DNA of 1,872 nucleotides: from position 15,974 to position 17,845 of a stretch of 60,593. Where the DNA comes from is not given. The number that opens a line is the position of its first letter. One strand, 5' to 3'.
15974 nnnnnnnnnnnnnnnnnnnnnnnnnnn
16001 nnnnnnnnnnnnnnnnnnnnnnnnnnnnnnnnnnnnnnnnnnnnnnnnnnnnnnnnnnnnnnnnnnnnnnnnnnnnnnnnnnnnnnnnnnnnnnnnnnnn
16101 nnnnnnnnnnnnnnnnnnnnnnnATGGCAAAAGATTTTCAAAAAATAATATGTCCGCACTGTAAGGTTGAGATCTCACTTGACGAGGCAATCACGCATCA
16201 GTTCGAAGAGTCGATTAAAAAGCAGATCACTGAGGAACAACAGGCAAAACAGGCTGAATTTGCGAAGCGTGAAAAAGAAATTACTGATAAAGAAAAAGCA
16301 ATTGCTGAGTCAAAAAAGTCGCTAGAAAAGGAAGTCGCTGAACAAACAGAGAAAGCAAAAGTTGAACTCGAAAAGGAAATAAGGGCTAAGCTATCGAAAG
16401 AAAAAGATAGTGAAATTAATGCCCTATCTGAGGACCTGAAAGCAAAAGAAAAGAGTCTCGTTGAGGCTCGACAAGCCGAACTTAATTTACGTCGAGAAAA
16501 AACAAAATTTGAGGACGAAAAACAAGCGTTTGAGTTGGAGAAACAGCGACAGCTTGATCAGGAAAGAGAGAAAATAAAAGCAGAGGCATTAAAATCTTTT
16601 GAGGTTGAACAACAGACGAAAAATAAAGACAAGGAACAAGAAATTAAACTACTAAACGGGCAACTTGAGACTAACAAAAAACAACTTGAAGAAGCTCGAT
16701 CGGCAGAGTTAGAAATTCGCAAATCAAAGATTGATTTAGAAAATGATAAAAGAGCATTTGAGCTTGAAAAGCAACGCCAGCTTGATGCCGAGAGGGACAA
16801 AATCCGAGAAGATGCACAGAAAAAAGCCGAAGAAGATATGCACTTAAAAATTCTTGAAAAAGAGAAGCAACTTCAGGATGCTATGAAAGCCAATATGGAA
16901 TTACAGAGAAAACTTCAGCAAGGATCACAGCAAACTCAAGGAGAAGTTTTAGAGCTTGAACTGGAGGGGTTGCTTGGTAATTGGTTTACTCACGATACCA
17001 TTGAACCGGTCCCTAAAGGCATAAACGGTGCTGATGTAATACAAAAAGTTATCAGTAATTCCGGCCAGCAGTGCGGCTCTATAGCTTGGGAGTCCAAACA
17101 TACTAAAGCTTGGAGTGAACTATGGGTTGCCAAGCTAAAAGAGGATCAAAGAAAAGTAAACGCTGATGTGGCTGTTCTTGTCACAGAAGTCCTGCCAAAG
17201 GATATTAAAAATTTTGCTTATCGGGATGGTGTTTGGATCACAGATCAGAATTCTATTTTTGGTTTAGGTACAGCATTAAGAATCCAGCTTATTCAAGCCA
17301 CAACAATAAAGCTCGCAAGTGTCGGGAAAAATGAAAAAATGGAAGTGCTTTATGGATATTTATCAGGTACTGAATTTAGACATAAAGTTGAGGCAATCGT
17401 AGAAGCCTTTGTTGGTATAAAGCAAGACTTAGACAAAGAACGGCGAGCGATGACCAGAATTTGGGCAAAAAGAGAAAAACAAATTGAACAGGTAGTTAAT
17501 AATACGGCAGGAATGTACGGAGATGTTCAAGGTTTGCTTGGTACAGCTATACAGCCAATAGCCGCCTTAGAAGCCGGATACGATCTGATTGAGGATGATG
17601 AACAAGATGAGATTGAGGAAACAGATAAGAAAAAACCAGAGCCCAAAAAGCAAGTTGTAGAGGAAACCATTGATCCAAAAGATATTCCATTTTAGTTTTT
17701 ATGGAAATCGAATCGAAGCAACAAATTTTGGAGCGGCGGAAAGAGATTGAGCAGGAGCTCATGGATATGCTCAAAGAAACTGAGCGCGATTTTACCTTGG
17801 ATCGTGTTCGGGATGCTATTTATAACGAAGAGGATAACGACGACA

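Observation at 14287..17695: OLD-family ATPase-Toprim nuclease coupled to a DUF2130-like coiled-coil PD-(D/E)xK protein: candidate two-gene defence system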

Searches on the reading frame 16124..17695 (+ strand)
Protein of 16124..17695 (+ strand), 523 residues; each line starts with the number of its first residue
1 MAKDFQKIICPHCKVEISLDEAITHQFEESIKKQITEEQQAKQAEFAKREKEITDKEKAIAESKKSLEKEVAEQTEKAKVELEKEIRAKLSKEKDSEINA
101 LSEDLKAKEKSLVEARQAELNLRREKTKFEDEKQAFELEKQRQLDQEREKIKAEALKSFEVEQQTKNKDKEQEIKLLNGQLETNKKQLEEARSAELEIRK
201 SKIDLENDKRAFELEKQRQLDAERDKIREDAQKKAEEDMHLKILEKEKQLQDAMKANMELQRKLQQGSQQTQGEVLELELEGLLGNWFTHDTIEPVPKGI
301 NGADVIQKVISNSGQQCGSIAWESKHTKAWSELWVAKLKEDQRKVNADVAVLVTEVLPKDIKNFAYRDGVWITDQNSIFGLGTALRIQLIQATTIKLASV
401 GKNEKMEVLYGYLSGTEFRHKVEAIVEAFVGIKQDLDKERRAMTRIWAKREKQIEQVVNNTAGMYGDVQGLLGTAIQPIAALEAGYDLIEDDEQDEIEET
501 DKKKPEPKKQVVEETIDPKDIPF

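Call 3: search_protein_families(library=pfam, proteins=[window:16124-17695:+], max_evalue=0.01)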
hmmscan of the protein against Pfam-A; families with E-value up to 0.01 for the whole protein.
window:16124-17695:+ (523 aa): 1 family
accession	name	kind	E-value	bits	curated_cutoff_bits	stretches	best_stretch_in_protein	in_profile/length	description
PF09903.14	DUF2130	-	2.5e-67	227.3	26.7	1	241-482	3-250/255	Uncharacterized protein conserved in bacteria (DUF2130)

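Call 4: search_protein_families(library=padloc, proteins=[window:16124-17695:+], max_evalue=0.01)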
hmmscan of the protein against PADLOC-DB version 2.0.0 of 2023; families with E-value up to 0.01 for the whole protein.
window:16124-17695:+ (523 aa): 0 families

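Call 6: find_homologous_proteins(query=window:16124-17695:+)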
Query window:16124-17695:+ (523 aa): 4891 proteins with E <= 0.001 among 8000 candidates; the best 120 are listed.
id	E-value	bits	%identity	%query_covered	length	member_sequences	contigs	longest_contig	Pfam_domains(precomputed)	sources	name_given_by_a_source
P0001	0.0e+0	1014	93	100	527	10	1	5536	PF09903.15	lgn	-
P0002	5.8e-286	967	89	100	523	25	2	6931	PF09903.15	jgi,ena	-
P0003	1.2e-259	880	81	100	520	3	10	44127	PF09903.15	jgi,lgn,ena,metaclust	metaclust:\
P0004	1.7e-259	879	85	94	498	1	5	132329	PF09903.15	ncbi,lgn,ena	-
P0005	6.1e-256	868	71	100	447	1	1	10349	PF09903.15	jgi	-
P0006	3.1e-252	855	81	100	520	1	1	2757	PF09903.15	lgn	-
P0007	3.6e-248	842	77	100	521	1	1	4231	PF09903.15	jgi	jgi:hypothetical protein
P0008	1.5e-246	837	77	100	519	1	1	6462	PF09903.15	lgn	-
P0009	2.6e-241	819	79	94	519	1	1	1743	PF09903.15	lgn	-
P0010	1.6e-211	721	75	72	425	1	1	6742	PF09903.15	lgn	-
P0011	1.9e-196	672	94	63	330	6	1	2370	PF09903.15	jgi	-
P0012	6.6e-196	670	82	74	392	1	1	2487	PF09903.15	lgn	-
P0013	6.5e-180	617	64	93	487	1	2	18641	PF09903.15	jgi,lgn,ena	-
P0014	9.0e-178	610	72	63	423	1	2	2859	PF09903.15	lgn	-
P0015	1.5e-172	593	86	62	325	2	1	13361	PF09903.15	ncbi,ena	-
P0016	1.5e-169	583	61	93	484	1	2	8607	PF09903.15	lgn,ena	-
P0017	5.5e-159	548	65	60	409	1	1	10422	PF09903.15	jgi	jgi:hypothetical protein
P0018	2.7e-157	542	61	88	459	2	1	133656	PF09903.15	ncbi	ncbi:MAG: DUF2130 domain-containing protein, partial [bacterium]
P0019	7.6e-151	521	61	72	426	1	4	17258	PF09903.15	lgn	-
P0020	1.3e-148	514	61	72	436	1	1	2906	PF09903.15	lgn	-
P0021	2.3e-147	510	67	62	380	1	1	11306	PF09903.15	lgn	-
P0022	1.3e-144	501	62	77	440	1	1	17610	PF09903.15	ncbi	-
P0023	2.7e-142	493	65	64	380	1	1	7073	PF09903.15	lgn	-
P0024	5.7e-141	489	51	100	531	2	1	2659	PF09903.15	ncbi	-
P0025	3.1e-136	473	54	73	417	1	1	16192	PF09903.15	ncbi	-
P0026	1.9e-133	464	47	92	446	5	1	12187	PF09903.15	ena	-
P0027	1.4e-132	461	53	72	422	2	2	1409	PF09903.15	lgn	-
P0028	1.4e-132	461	55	74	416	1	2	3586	PF09903.15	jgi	-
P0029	2.1e-131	457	47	91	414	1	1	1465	PF09903.15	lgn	-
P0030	5.7e-131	456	51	78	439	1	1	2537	PF09903.15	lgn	-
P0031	1.1e-130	455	47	91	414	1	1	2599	PF09903.15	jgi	jgi:hypothetical protein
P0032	5.2e-129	449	62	67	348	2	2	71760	PF09903.15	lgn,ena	-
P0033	7.0e-129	449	47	92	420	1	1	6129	PF09903.15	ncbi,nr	ncbi:MAG: DUF2130 domain-containing protein [Nitrospirae bacterium]|nr:DUF2130 domain-containing pro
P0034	7.9e-129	449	60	62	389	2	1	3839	PF09903.15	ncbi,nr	ncbi:MAG: DUF2130 domain-containing protein, partial [Deltaproteobacteria bacterium]|nr:DUF2130 doma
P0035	9.3e-129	448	50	79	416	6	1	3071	PF09903.15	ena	-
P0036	6.4e-128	446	56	73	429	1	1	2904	PF09903.15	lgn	-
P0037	1.3e-127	445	49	91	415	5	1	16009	PF09903.15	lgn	-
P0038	1.4e-127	444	52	71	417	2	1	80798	PF09903.15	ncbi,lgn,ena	-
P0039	7.4e-127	442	50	93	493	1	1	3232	PF09903.15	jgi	-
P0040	8.6e-127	442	47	91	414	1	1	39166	PF09903.15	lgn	-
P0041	9.8e-127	442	50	93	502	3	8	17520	PF09903.15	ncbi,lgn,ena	ncbi:MAG: DUF2130 domain-containing protein [Nitrospirota bacterium]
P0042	1.0e-126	442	57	65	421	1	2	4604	PF09903.15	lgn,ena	-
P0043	2.2e-126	441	57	65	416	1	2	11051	PF09903.15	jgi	-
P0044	2.2e-126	441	52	71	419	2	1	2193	PF09903.15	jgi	-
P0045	3.8e-126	440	50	89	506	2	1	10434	PF09903.15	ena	-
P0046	4.1e-126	440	47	91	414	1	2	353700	PF09903.15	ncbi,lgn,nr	ncbi:MAG: DUF2130 domain-containing protein [Candidatus Shapirobacteria bacterium]|nr:DUF2130 domain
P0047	4.7e-126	439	53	71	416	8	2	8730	PF09903.15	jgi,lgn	-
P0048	5.3e-126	439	51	89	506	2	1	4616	PF09903.15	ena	-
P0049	6.8e-126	439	50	93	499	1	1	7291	PF09903.15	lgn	-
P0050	1.1e-125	438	47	91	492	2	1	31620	PF09903.15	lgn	-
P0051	1.3e-125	438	50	89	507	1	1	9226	PF09903.15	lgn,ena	-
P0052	2.2e-125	437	52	93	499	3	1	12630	PF09903.15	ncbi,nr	ncbi:DUF2130 domain-containing protein [Patescibacteria group bacterium]|nr:DUF2130 domain-containin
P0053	3.2e-125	437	47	99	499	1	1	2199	PF09903.15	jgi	jgi:hypothetical protein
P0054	4.6e-125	436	55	66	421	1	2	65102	PF09903.15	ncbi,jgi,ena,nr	ncbi:MAG: DUF2130 domain-containing protein [Syntrophales bacterium]|jgi:hypothetical protein|nr:DUF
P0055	4.8e-125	436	50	93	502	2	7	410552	PF09903.15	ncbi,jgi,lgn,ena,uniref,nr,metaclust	ncbi:MAG: hypothetical protein UR25_C0004G0019 [Candidatus Nomurabacteria bacterium GW2011_GWE1_32_2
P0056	8.8e-125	435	59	59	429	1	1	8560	PF09903.15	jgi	jgi:hypothetical protein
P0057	1.4e-124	435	58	66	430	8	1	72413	PF09903.15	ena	-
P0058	1.8e-124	434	49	89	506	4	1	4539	PF09903.15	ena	-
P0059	4.7e-124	433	57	64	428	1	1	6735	PF09903.15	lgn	-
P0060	4.8e-124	433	48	91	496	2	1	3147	PF09903.15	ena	-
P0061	7.1e-124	432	51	90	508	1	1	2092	PF09903.15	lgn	-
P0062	8.3e-124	432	53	71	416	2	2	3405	PF09903.15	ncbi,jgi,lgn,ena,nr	ncbi:MAG TPA: DUF2130 domain-containing protein [Proteobacteria bacterium]|nr:DUF2130 domain-contain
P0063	9.6e-124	432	50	93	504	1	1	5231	PF09903.15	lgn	-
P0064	1.1e-123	432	49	69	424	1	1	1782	PF09903.15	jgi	jgi:hypothetical protein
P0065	1.6e-123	431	61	62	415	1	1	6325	PF09903.15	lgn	-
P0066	1.8e-123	431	54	67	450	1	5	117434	PF09903.15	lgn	-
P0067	2.0e-123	431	49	93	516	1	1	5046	PF09903.15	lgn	-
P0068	3.8e-123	430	48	90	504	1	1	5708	PF09903.15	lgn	-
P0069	5.3e-123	429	45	94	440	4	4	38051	PF09903.15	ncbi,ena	-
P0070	5.7e-123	429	49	93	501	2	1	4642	PF09903.15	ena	-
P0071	8.8e-123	429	49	93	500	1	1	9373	PF09903.15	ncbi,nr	ncbi:DUF2130 domain-containing protein [Patescibacteria group bacterium]|nr:DUF2130 domain-containin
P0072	9.2e-123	429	43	91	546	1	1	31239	PF09903.15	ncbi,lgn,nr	ncbi:MAG: DUF2130 domain-containing protein [Elusimicrobia bacterium]|nr:DUF2130 domain-containing p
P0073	9.3e-123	429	49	91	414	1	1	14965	PF09903.15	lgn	-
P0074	1.0e-122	428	50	93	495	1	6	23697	PF09903.15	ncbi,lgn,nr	ncbi:MAG: DUF2130 domain-containing protein [Candidatus Terrybacteria bacterium]|nr:DUF2130 domain-c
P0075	1.1e-122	428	50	90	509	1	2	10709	PF09903.15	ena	-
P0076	1.4e-122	428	47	99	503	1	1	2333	PF09903.15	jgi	jgi:hypothetical protein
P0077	1.5e-122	428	58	59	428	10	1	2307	PF09903.15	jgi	-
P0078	2.0e-122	427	48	93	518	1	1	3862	PF09903.15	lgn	-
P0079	2.6e-122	427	46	90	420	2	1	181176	PF09903.15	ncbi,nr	ncbi:MAG: DUF2130 domain-containing protein [bacterium]|nr:DUF2130 domain-containing protein [bacter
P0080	2.7e-122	427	42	92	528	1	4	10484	PF09903.15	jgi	jgi:hypothetical protein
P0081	3.6e-122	427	49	93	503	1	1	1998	PF09903.15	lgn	-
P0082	3.7e-122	427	52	70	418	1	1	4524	PF09903.15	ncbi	-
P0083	4.0e-122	426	49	92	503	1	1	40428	PF09903.15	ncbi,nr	ncbi:MAG: DUF2130 domain-containing protein [Candidatus Omnitrophica bacterium]|nr:DUF2130 domain-co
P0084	4.3e-122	426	42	88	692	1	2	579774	PF09903.15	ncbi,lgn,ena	-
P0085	4.4e-122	426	52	81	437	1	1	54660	PF09903.15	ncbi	-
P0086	4.8e-122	426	50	92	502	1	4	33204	PF09903.15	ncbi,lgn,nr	ncbi:MAG: DUF2130 domain-containing protein [Candidatus Magasanikbacteria bacterium]|nr:DUF2130 doma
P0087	4.9e-122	426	48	93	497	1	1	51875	PF09903.15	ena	-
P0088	5.8e-122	426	46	99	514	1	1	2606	PF09903.15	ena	-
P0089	5.8e-122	426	47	94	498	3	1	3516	PF09903.15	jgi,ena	-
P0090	6.0e-122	426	48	93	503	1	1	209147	PF09903.15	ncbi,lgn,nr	ncbi:MAG: DUF2130 domain-containing protein [Candidatus Pacebacteria bacterium]|nr:DUF2130 domain-co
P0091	6.1e-122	426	47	99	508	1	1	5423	PF09903.15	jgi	jgi:hypothetical protein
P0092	7.5e-122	426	49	89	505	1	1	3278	PF09903.15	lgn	-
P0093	8.1e-122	425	48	99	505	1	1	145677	PF09903.15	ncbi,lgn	-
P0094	8.3e-122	425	48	94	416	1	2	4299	PF09903.15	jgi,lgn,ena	-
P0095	1.1e-121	425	50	90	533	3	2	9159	PF09903.15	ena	-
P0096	1.4e-121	425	54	71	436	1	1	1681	PF09903.15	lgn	-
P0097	1.4e-121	425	49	93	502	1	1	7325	PF09903.15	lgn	-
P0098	1.6e-121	424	48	93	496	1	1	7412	PF09903.15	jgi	jgi:hypothetical protein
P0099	2.1e-121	424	49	89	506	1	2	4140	PF09903.15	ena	-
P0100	2.2e-121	424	50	92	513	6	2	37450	PF09903.15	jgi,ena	jgi:hypothetical protein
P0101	2.2e-121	424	46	99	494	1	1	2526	PF09903.15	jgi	jgi:hypothetical protein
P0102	2.3e-121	424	49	93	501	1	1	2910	PF09903.15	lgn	-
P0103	2.4e-121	424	55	66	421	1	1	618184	PF09903.15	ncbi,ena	-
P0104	2.8e-121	424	50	89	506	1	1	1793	PF09903.15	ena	-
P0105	3.3e-121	423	48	92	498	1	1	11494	PF09903.15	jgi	jgi:hypothetical protein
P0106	3.6e-121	423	55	76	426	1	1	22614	PF09903.15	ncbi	-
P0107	4.7e-121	423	53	70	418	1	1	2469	PF09903.15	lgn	-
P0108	4.9e-121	423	60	62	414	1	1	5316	PF09903.15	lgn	-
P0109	5.4e-121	423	48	94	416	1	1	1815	PF09903.15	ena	-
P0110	6.0e-121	423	54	72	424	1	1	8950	PF09903.15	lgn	-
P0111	7.5e-121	422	49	91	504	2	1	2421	PF09903.15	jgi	jgi:hypothetical protein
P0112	7.8e-121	422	59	59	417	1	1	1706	PF09903.15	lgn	-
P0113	8.3e-121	422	49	92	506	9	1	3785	PF09903.15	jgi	-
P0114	8.6e-121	422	49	92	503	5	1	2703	PF09903.15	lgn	-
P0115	1.6e-120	421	47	93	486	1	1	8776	PF09903.15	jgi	jgi:hypothetical protein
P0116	1.8e-120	421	48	91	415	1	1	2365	PF09903.15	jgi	jgi:hypothetical protein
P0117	1.8e-120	421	47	93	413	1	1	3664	PF09903.15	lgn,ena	-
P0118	2.0e-120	421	48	91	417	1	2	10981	PF09903.15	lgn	-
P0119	3.2e-120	420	48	92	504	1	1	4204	PF09903.15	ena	-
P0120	4.4e-120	420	50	78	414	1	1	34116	PF09903.15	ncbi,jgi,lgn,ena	-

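Call 7: find_encoding_contigs(protein=P0003, flank=6000, max_places=6)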
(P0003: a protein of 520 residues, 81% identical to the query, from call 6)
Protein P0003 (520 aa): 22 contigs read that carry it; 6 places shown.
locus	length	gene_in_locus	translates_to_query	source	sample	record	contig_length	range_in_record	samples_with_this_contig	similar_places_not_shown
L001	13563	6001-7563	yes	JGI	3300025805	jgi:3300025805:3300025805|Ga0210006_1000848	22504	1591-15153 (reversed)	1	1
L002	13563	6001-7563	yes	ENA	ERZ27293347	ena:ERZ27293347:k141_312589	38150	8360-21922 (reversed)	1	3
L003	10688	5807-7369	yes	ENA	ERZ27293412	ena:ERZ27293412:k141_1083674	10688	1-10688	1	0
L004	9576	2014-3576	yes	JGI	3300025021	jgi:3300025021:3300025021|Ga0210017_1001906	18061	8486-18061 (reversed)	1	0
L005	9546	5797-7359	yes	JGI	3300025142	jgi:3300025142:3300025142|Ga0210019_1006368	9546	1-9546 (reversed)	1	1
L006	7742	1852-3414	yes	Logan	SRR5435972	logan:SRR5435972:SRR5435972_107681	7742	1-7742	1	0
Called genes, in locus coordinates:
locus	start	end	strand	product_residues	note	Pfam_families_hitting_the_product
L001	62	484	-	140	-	-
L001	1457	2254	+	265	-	PF03330:DPBB_1 (weak)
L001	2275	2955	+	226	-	PF00931:NB-ARC (faint), PF00005:ABC_tran, PF13304:AAA_21 (faint)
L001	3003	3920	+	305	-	PF18075:FtsX_ECD, PF02687:FtsX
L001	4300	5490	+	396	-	PF00176:SNF2-rel_dom, PF00270:DEAD, PF04851:ResIII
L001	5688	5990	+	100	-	-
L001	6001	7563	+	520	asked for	PF09903:DUF2130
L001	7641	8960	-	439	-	PF00239:Resolvase, PF07508:Recombinase, PF13408:Zn_ribbon_recom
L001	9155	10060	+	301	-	PF25969:NUDT9_N, PF00293:NUDIX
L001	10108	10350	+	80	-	-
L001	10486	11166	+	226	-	PF07929:PRiA4_ORF3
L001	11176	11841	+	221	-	PF02810:SEC-C (weak)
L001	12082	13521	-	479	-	PF04932:Wzy_C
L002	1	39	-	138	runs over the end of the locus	-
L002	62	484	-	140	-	-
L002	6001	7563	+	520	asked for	PF09903:DUF2130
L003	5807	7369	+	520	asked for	PF09903:DUF2130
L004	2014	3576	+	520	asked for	PF09903:DUF2130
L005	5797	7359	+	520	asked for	PF09903:DUF2130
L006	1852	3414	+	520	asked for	PF09903:DUF2130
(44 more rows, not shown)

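Call 8: find_encoding_contigs(protein=P0004, flank=6000, max_places=4)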
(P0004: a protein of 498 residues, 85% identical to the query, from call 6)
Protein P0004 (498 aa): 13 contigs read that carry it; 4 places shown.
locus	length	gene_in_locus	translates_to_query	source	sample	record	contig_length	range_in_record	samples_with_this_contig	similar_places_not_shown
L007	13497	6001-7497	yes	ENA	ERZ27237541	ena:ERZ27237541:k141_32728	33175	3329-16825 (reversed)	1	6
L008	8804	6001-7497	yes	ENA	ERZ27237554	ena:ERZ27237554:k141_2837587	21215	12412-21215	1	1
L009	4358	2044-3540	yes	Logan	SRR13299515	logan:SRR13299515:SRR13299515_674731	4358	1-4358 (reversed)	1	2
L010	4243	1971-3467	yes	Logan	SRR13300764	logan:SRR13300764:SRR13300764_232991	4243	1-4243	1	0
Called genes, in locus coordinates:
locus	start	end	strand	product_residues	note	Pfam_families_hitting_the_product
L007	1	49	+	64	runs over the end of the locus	PF12728:HTH_17, PF00376:MerR, PF13411:MerR_1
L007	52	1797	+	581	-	PF01555:N6_N4_Mtase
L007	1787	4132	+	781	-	PF00270:DEAD (weak), PF04851:ResIII, PF18766:SWI2_SNF2 (weak)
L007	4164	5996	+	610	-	PF11398:DUF2813 (faint), PF13175:AAA_15, PF13304:AAA_21, PF20469:OLD-like_TOPRIM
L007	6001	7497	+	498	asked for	PF09903:DUF2130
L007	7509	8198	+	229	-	PF04471:Mrr_cat, PF13156:Mrr_cat_2 (weak), PF22722:NA-iREase1, PF01396:Zn_ribbon_Top1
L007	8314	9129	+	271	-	PF00106:adh_short, PF08659:KR, PF13561:adh_short_C2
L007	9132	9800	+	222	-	-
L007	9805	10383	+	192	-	PF00857:Isochorismatase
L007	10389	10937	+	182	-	PF00300:His_Phos_1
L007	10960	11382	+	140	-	-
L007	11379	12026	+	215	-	PF01569:PAP2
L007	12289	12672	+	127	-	-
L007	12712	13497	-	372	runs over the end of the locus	PF01757:Acyl_transf_3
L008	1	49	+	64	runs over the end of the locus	PF12728:HTH_17, PF00376:MerR, PF13411:MerR_1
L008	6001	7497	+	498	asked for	PF09903:DUF2130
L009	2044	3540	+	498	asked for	PF09903:DUF2130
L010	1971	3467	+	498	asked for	PF09903:DUF2130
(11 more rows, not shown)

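Call 9: find_encoding_contigs(protein=P0018, flank=6000, max_places=3)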
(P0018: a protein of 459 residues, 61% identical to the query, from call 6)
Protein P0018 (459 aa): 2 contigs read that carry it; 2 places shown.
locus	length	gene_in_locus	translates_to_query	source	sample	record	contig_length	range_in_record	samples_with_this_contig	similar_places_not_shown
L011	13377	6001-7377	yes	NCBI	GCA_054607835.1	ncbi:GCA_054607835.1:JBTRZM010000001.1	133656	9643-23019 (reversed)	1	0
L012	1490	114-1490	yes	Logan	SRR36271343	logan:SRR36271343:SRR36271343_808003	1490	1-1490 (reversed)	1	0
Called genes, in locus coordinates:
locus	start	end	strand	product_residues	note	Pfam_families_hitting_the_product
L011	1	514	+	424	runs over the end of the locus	PF00772:DnaB, PF13481:AAA_25 (weak), PF03796:DnaB_C (faint)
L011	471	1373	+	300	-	-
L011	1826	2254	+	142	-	-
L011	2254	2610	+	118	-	PF14903:WG_beta_rep (faint)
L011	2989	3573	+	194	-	PF13274:SocA_Panacea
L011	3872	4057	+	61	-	-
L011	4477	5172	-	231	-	-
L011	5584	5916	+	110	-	-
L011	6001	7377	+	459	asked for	PF09903:DUF2130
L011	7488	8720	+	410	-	PF13289:SIR2_2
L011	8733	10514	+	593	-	PF01580:FtsK_SpoIIIE (faint), PF01935:DUF87, PF10412:TrwB_AAD_bind (weak), PF12846:AAA_10 (faint), PF05872:HerA_C (weak)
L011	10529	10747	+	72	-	PF13619:KTSC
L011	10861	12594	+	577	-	PF12161:HsdM_N, PF02384:N6_Mtase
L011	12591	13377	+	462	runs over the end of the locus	PF01420:Methylase_S (weak)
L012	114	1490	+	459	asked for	PF09903:DUF2130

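Call 22: find_related_loci(query=A2, collection=metagenome_contigs, flank=6000)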
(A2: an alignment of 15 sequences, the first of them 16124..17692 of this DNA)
Query A2 (523 aa) in metagenome_contigs; peptide patterns used: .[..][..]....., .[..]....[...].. (x = any residue, [..] = any of these).
600 stretches matched a pattern (row limit reached: there are more); 564 encode a relative of the query (tblastn E <= 1e-3); the best 80 are kept; 80 distinct loci.
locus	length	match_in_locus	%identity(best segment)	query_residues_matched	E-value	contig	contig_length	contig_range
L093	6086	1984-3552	97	1-523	0e+0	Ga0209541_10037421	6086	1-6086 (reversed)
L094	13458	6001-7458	89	1-486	0e+0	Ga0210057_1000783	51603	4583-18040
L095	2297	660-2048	49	8-484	6e-136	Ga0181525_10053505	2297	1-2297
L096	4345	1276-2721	48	1-485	2e-129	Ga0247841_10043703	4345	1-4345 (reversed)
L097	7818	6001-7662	41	8-519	6e-126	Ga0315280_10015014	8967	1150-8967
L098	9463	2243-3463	47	6-488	1e-125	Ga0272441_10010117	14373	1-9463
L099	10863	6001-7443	48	1-484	3e-125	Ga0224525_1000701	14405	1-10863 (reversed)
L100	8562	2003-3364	51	1-472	3e-125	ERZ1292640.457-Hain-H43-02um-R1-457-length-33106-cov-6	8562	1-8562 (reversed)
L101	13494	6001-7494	50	1-485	5e-122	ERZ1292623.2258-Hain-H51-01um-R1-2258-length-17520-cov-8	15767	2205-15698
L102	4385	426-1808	46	6-487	3e-122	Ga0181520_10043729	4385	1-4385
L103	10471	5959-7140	58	7-483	1e-115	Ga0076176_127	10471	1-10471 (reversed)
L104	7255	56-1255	58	8-483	9e-116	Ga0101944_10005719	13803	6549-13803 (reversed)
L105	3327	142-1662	45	1-492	8e-116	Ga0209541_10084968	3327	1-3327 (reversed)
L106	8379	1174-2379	43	6-483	1e-110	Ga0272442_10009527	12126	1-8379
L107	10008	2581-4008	43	7-487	6e-110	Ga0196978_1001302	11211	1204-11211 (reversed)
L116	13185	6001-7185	61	6-483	1e-105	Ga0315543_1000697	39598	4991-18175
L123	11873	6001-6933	53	173-483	8e-103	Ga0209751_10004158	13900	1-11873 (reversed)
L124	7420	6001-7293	48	6-523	7e-103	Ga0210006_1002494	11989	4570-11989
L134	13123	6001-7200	56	1-472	3e-101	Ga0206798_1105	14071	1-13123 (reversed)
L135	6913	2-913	58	108-485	3e-101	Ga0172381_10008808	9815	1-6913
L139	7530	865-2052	57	1-472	3e-100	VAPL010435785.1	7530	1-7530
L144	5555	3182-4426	50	1-485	5e-99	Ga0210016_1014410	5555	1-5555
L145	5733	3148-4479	42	8-483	1e-98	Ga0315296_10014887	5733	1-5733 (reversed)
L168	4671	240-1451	54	6-483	2e-95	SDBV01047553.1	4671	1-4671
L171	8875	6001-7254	47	1-483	1e-94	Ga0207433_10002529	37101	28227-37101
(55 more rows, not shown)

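Call 28: search_solved_structures(query=A2, max_evalue=1, show_alignments=2)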
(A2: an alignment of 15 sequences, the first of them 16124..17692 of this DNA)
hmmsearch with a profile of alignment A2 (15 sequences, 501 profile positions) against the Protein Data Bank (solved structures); distinct sequences matched with E-value up to 1: 2.
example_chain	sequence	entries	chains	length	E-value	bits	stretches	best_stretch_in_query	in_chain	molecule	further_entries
8xwx_E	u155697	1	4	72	0.32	12.8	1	166-212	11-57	B-cell receptor-associated protein 31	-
4jzl_A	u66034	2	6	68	0.45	12.3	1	166-212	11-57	B-cell receptor-associated protein 31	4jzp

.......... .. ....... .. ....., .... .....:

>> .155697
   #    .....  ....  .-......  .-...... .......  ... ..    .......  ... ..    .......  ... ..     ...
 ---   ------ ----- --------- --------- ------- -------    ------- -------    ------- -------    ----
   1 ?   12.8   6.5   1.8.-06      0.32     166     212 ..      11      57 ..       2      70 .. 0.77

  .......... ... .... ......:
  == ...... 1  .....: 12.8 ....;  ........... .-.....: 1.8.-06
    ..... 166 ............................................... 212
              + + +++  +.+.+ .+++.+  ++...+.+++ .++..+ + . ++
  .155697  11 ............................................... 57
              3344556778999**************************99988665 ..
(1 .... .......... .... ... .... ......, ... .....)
